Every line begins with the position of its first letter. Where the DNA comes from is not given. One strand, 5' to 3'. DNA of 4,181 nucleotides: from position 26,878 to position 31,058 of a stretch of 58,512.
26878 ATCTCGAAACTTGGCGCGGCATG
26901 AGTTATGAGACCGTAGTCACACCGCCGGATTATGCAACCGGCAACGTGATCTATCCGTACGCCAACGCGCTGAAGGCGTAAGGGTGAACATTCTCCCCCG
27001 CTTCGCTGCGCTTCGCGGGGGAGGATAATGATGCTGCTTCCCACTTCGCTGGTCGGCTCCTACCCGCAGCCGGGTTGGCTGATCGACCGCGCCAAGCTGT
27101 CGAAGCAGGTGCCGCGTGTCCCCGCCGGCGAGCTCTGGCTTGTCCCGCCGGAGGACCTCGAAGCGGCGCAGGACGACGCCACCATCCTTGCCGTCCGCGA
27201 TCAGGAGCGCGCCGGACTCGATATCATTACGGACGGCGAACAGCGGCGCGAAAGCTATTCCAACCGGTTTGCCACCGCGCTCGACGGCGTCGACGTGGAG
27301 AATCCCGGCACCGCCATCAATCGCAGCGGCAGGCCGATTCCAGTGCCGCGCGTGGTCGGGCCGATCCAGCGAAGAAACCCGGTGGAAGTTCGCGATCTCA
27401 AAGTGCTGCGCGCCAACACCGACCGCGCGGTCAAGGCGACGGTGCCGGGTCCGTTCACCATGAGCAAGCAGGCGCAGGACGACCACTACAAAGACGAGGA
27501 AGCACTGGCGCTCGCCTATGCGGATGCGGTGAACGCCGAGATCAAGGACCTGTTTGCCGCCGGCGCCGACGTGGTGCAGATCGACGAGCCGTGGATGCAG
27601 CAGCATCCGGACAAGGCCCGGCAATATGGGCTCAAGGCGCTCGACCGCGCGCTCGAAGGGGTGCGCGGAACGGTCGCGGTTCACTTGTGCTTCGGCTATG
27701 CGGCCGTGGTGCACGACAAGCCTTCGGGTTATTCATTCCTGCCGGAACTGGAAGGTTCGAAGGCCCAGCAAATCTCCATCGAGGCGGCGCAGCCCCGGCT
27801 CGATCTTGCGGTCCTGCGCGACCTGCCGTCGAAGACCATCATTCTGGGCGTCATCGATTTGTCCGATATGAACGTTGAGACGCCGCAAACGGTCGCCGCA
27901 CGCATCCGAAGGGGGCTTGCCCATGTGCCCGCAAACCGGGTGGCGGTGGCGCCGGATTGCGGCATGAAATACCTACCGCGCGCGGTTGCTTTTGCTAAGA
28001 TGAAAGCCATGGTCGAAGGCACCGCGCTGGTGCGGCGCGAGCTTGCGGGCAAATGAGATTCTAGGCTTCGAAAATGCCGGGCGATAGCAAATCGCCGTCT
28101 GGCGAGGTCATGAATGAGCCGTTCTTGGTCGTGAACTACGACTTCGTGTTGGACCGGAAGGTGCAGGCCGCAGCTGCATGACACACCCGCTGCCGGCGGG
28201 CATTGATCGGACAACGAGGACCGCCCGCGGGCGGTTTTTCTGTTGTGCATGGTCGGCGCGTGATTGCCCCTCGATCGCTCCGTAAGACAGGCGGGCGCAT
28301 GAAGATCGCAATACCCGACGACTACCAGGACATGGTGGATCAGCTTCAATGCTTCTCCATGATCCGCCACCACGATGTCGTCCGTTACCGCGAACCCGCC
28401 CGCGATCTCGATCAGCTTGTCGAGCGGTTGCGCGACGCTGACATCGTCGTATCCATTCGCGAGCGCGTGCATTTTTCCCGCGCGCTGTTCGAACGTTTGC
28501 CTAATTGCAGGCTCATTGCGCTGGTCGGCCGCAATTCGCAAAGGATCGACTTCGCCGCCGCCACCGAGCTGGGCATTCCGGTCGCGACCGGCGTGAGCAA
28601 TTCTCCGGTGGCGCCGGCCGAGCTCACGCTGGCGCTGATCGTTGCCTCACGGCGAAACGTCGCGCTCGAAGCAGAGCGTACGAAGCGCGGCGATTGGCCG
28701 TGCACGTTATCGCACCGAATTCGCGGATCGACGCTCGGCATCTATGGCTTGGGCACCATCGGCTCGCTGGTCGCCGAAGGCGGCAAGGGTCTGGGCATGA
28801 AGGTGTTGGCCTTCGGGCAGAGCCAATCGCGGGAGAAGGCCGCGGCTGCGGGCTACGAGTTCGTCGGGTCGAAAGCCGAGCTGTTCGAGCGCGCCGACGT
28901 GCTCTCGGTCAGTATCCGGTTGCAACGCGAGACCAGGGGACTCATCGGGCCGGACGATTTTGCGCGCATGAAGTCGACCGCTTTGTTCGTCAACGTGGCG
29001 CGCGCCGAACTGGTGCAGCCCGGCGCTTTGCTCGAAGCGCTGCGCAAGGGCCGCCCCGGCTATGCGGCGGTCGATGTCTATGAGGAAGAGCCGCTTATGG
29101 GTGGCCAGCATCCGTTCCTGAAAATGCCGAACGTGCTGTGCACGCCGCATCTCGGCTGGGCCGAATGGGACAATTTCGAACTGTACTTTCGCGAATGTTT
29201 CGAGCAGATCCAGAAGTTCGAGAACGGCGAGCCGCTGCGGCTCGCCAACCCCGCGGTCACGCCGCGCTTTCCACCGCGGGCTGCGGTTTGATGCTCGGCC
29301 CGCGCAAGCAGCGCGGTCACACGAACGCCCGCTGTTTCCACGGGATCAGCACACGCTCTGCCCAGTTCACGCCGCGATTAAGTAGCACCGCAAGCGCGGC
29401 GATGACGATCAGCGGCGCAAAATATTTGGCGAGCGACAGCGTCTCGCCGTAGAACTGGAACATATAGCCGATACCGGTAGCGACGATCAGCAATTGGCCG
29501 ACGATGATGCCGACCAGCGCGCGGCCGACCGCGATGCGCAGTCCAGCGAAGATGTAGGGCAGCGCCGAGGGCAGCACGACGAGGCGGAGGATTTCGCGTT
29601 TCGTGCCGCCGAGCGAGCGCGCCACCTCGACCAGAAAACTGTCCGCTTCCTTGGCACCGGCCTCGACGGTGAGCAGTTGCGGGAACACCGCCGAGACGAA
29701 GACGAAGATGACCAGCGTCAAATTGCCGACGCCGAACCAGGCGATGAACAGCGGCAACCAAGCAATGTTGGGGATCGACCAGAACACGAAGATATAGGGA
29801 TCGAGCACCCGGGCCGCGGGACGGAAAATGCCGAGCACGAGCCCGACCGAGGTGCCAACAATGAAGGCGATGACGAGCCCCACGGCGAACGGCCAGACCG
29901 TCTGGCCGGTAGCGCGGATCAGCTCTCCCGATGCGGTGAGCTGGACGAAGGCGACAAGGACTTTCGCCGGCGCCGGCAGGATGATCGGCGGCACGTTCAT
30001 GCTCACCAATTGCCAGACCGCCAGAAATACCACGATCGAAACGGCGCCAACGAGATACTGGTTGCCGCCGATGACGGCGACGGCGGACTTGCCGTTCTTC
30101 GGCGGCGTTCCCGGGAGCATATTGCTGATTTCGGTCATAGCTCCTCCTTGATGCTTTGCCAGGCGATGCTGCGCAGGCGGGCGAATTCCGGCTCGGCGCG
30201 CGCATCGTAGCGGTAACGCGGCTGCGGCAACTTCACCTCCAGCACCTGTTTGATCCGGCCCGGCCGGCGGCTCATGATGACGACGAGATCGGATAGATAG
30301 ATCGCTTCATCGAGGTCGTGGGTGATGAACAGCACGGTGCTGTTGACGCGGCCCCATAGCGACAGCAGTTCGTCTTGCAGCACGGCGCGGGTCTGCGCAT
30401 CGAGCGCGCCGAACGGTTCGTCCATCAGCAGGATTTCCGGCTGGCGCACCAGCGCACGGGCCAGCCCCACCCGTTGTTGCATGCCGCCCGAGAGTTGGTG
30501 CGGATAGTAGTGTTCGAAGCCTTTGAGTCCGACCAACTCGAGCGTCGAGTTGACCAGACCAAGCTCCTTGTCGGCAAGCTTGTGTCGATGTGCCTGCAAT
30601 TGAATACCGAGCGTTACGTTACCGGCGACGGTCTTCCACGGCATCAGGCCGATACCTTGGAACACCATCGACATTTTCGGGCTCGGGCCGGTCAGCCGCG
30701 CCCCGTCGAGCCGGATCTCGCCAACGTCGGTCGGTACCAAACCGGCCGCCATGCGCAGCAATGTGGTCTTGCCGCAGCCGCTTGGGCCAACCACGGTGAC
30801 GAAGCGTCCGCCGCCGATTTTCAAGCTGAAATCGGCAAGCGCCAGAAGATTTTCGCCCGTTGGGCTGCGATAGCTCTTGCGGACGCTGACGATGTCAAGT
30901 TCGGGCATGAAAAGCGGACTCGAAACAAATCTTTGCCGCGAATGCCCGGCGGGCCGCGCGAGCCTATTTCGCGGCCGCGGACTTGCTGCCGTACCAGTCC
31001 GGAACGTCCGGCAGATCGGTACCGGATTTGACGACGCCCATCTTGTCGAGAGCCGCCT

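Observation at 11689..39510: Accessory catabolic island built around three divergent UbiD decarboxylases and a single UbiX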

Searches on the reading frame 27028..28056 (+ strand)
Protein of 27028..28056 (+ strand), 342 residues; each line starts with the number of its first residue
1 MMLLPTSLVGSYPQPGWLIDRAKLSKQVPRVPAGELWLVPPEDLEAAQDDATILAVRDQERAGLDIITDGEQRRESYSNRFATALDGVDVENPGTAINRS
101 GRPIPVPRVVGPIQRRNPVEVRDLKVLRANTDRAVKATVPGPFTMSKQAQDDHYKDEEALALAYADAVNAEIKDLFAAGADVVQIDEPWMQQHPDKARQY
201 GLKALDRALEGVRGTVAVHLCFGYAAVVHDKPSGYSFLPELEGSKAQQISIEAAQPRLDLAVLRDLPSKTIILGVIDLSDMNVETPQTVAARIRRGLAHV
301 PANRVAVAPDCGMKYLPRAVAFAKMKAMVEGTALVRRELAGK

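Call 6: search_protein_families(library=pfam, proteins=[window:27028-28056:+])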
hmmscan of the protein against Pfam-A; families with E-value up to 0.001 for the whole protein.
window:27028-28056:+ (342 aa): 2 families
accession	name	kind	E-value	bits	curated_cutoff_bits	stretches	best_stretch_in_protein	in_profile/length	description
PF01717.24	Meth_synt_2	-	1.2e-36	127.1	21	1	4-330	1-320/324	Cobalamin-independent synthase, Catalytic domain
PF01208.23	URO-D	-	3.9e-08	33.1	23.9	1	164-330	183-341/346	Uroporphyrinogen decarboxylase (URO-D)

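Call 15: search_protein_families(library=ncbifam, proteins=[window:27028-28056:+], max_evalue=0.00001)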
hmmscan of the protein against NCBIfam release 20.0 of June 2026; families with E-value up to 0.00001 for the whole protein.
window:27028-28056:+ (342 aa): 10 families
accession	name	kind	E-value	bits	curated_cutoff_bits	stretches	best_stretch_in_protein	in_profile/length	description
NF006589.0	PRK09121.1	equivalog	1.5e-78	264.3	392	1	2-340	3-341/342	methionine synthase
NF003317.0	PRK04326.1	equivalog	7.1e-71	239.1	406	1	3-340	8-327/340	methionine synthase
NF002119.0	PRK00957.1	equivalog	7.9e-33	113.9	258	1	51-333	37-302/306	methionine synthase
NF003556.0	PRK05222.1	equivalog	3.5e-29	102.3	541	1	3-339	419-748/750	5-methyltetrahydropteroyltriglutamate--homocysteine S-methyltransferase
TIGR01371.1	met_syn_B12ind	equivalog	3.4e-27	95.8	929.95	1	3-337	425-753/754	5-methyltetrahydropteroyltriglutamate--homocysteine S-methyltransferase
NF002272.0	PRK01207.1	equivalog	3.5e-22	79.1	399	1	49-333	36-337/343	methionine synthase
NF006350.0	PRK08575.1-4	equivalog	1.1e-13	51.3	361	1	7-196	5-186/309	5-methyltetrahydropteroyltriglutamate--homocysteine methyltransferase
NF005085.0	PRK06520.1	subfamily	9e-13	48.1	313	1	42-313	37-339/368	5-methyltetrahydropteroyltriglutamate--homocysteine S-methyltransferase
NF006349.0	PRK08575.1-2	equivalog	7.5e-10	38.7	322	1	131-328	124-313/323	5-methyltetrahydropteroyltriglutamate--homocysteine methyltransferase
NF004875.0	PRK06233.1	equivalog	9.5e-10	37.8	576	0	41-187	38-193/373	vitamin B12 independent methionine synthase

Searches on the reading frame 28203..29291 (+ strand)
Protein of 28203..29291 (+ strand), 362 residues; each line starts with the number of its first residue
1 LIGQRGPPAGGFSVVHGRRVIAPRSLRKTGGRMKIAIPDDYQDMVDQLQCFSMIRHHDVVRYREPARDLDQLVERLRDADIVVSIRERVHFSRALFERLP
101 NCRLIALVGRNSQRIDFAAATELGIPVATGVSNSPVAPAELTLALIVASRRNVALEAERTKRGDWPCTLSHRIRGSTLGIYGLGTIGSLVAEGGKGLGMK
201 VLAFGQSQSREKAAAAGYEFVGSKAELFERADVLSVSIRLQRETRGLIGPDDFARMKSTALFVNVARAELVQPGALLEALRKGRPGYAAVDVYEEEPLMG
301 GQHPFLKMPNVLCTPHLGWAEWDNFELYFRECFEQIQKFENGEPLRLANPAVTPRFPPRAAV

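Call 6: search_protein_families(library=pfam, proteins=[window:28203-29291:+])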
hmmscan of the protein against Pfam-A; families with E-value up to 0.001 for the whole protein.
window:28203-29291:+ (362 aa): 2 families
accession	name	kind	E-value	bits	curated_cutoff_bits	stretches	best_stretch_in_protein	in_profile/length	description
PF02826.25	2-Hacid_dh_C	-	2.4e-48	164.3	25.1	1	143-318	1-178/178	D-isomer specific 2-hydroxyacid dehydrogenase, NAD binding domain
PF00389.36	2-Hacid_dh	-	3e-13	50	24.6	1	50-345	17-129/134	D-isomer specific 2-hydroxyacid dehydrogenase, catalytic domain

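Call 15: search_protein_families(library=ncbifam, proteins=[window:28203-29291:+], max_evalue=0.00001)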
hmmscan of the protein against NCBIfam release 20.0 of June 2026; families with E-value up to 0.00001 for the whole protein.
window:28203-29291:+ (362 aa): 21 families
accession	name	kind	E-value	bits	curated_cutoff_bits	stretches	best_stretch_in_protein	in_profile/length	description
TIGR01327.1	PGDH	equivalog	2.7e-46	158.5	454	1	64-322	26-283/525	phosphoglycerate dehydrogenase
NF009714.1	PRK13243.1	equivalog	2.7e-44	151.9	455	1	64-341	31-314/332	glyoxylate reductase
NF005069.0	PRK06487.1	equivalog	9.1e-42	143.2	448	1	68-347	38-318/320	2-hydroxyacid dehydrogenase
NF005387.0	PRK06932.1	equivalog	4.8e-40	137.5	492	1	57-339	25-309/314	2-hydroxyacid dehydrogenase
NF008759.0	PRK11790.1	equivalog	4.7e-38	130.9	404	1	57-320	31-297/410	phosphoglycerate dehydrogenase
NF006263.0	PRK08410.1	equivalog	3.1e-32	112.2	389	1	68-342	32-309/311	D-2-hydroxyacid dehydrogenase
NF011938.0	PRK15409.1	equivalog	1.1e-31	110.1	492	1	55-321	21-290/324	glyoxylate/hydroxypyruvate reductase GhrB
NF041369.1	Dhydh_Halo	equivalog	7.4e-28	97.6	400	1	115-345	69-300/305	D-2-hydroxyacid dehydrogenase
NF000492.1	vanH_gen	exception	3.5e-27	95.3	540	1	112-297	77-256/312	D-lactate dehydrogenase VanH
NF005750.0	PRK07574.1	equivalog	2.5e-25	89.4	329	1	69-346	81-363/386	NAD-dependent formate dehydrogenase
NF005027.0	PRK06436.1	equivalog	3.3e-25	88.8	261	1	129-345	76-285/303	2-hydroxyacid dehydrogenase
NF000371.1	vanH_Agroup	exception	1.7e-22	80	700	1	111-318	81-294/322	VanH-A/VanH-Pt family D-lactate dehydrogenase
NF000004.1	vanH-D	exception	4.2e-22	78.7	550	1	81-318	50-295/323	D-lactate dehydrogenase VanH-D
NF000128.1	vanH-Sc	exception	4.4e-20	72.1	650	1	113-296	98-275/337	D-lactate dehydrogenase VanH-Sc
NF006374.0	PRK08605.1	subfamily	3.4e-18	65.8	356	1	90-296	56-266/332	D-lactate dehydrogenase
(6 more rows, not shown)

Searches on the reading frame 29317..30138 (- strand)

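Call 6: search_protein_families(library=pfam, proteins=[window:29317-30138:-])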
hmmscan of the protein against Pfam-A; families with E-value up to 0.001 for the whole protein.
window:29317-30138:- (273 aa): 1 family
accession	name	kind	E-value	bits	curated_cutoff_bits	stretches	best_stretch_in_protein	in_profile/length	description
PF00528.27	BPD_transp_1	-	7.7e-23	81.6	26.4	1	95-266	1-180/184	Binding-protein-dependent transport system inner membrane component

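Call 15: search_protein_families(library=ncbifam, proteins=[window:29317-30138:-], max_evalue=0.00001)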
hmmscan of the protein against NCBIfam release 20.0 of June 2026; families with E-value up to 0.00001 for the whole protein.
window:29317-30138:- (273 aa): 8 families
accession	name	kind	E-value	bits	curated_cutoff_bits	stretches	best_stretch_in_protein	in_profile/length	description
NF040733.1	ABC_perm_U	equivalog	4e-35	121.5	295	1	27-269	7-250/251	ABC transporter permease subunit SaoP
NF007545.0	PRK10160.1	equivalog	6.8e-34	117.5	342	1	30-268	26-271/275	taurine ABC transporter permease TauC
NF008470.0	PRK11365.1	equivalog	2.3e-30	105.9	347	1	36-269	19-254/263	aliphatic sulfonate ABC transporter permease SsuC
TIGR01183.1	ntrB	equivalog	1.4e-25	90.2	209.05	1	84-259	26-201/202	nitrate ABC transporter permease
NF008196.0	PRK10952.1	equivalog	2.1e-09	36.7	439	1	32-255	108-323/356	glycine betaine/L-proline ABC transporter permease ProW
TIGR03416.1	ABC_choXWV_perm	equivalog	3.7e-07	29.9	363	1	56-255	68-265/267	choline ABC transporter permease subunit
NF007047.0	PRK09500.1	equivalog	4.7e-06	26.4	326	1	64-215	47-204/257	spermidine/putrescine ABC transporter permease PotC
TIGR01581.1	Mo_ABC_porter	hypoth_equivalog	9.1e-06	25.3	210.3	1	145-239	110-197/225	ABC transporter permease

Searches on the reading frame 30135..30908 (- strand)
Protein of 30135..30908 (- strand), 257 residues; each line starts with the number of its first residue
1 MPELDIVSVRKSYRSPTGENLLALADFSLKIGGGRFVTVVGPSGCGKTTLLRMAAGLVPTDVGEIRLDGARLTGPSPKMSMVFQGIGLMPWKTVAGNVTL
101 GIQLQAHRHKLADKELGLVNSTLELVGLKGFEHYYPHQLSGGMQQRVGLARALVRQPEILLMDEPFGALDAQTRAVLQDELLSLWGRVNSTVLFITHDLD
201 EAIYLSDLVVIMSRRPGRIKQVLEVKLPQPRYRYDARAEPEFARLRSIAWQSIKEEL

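Call 6: search_protein_families(library=pfam, proteins=[window:30135-30908:-])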
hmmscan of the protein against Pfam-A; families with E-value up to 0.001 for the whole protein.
window:30135-30908:- (257 aa): 6 families
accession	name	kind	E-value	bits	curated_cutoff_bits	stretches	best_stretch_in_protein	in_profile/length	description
PF00005.33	ABC_tran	-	2.6e-29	103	25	1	25-166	2-136/137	ABC transporter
PF13401.12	AAA_22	-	0.00023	21.9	27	1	33-76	4-48/130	AAA domain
PF00004.35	AAA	-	0.00024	22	21.2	0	38-194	2-104/131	ATPase family associated with various cellular activities (AAA)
PF13304.12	AAA_21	-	0.00024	21.7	27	0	37-57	2-22/304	AAA domain, putative AbiEii toxin, Type IV TA system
PF13191.12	AAA_16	-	0.00033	21.6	32.6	1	19-55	10-45/167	AAA ATPase domain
PF20703.3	nSTAND1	-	0.00081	19.6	27.1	0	34-61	33-58/379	Novel STAND NTPase 1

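Call 15: search_protein_families(library=ncbifam, proteins=[window:30135-30908:-], max_evalue=0.00001)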
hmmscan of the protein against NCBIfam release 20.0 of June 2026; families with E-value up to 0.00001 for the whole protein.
window:30135-30908:- (257 aa): 180 families (the best 25 are shown)
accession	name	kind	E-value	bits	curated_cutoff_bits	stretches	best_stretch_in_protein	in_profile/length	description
NF040729.1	ABC_ATP_SaoA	equivalog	2.4e-67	227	360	1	4-236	2-230/248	ABC transporter ATP-binding protein SaoA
TIGR01184.1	ntrCD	subfamily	9.2e-66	221.7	291.8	1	25-248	2-225/230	nitrate ABC transporter ATP-binding protein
NF008421.0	PRK11248.1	equivalog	1.1e-65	221.7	357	1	22-232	15-221/255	taurine ABC transporter ATP-binding subunit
TIGR03265.1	PhnT2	equivalog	3.1e-58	197.7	457.7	1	5-222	6-216/353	putative 2-aminoethylphosphonate ABC transporter ATP-binding protein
TIGR01186.1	proV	subfamily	4.8e-58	197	326.6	1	22-222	7-211/363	betaine/proline/choline family ABC transporter ATP-binding protein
TIGR03415.1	ABC_choXWV_ATP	equivalog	1.4e-54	185.5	483.75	1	9-222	26-246/382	choline ABC transporter ATP-binding protein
NF006987.0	PRK09452.1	equivalog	2.3e-53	181.2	482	1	8-222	22-229/378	spermidine/putrescine ABC transporter ATP-binding protein PotA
NF008420.0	PRK11247.1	equivalog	6.6e-52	176.2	395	1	22-237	26-230/257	aliphatic sulfonates ABC transporter ATP-binding protein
TIGR00968.1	3a0106s01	subfamily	4.3e-51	173.7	342.75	1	21-222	13-212/237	sulfate ABC transporter ATP-binding protein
NF043075.1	MMSYN1_0197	equivalog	9e-51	172.8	550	1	21-222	15-214/341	spermidine/putrescine ABC transporter ATP-binding protein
TIGR01187.1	potA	subfamily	2.2e-50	171.6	355.6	1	40-224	2-184/325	polyamine ABC transporter ATP-binding protein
TIGR03258.1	PhnT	equivalog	2.4e-50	171.6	499.15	1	23-223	23-222/359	2-aminoethylphosphonate ABC transport system ATP-binding subunit PhnT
NF008653.0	PRK11650.1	subfamily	7.3e-49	166.7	432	1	1-222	1-216/357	sn-glycerol-3-phosphate ABC transporter ATP-binding protein UgpC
NF008513.0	PRK11432.1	equivalog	9e-48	162.9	496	1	23-222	21-218/351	ferric ABC transporter ATP-binding protein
NF008105.0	PRK10851.1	equivalog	1.3e-47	162.3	502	1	23-222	17-218/362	sulfate/thiosulfate ABC transporter ATP-binding protein CysA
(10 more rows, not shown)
